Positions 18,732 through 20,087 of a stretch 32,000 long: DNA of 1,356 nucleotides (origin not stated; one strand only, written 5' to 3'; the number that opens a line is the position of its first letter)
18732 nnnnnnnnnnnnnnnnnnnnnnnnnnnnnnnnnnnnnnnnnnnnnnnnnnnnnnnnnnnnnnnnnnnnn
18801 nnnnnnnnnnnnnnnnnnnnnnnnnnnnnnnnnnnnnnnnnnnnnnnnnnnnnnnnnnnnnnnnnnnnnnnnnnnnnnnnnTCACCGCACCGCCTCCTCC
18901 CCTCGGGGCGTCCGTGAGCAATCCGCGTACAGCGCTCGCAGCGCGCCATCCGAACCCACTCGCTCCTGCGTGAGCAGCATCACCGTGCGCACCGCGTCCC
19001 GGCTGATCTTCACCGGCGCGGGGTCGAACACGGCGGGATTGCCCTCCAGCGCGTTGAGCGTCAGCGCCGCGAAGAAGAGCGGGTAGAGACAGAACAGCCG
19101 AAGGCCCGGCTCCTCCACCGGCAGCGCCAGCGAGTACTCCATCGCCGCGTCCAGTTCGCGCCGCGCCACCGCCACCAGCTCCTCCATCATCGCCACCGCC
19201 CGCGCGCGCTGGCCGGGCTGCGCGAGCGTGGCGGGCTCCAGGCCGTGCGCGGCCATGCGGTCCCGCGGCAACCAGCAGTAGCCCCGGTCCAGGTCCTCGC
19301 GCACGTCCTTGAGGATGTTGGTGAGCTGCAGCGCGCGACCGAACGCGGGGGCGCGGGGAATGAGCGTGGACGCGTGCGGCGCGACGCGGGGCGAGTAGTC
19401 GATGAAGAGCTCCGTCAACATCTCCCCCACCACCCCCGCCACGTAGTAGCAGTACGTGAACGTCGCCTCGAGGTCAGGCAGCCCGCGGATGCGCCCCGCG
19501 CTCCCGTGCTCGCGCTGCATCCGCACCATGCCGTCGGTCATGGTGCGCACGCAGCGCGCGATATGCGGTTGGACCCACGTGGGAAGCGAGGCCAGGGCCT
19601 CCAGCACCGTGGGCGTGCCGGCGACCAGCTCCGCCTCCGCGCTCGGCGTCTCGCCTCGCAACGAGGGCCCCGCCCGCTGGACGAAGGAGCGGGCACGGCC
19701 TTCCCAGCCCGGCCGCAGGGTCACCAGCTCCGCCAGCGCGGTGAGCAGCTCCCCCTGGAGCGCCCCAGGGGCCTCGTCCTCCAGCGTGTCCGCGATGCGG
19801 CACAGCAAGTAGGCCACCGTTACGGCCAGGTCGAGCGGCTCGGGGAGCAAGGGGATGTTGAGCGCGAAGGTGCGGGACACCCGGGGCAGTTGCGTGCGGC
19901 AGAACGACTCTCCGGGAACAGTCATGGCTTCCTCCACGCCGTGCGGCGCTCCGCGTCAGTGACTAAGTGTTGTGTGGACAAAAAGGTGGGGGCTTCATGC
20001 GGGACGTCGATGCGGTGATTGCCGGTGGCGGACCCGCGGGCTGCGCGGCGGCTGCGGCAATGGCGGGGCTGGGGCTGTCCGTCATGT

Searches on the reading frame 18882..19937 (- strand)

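Call 96: search_protein_families(library=pfam, proteins=[window:18882-19937:-], max_evalue=0.00001)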
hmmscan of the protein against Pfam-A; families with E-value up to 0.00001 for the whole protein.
window:18882-19937:- (351 aa): 1 family
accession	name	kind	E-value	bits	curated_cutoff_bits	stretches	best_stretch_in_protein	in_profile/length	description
PF00494.24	SQS_PSY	-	2.3e-54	185.3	26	1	18-313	2-261/263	Squalene/phytoene synthase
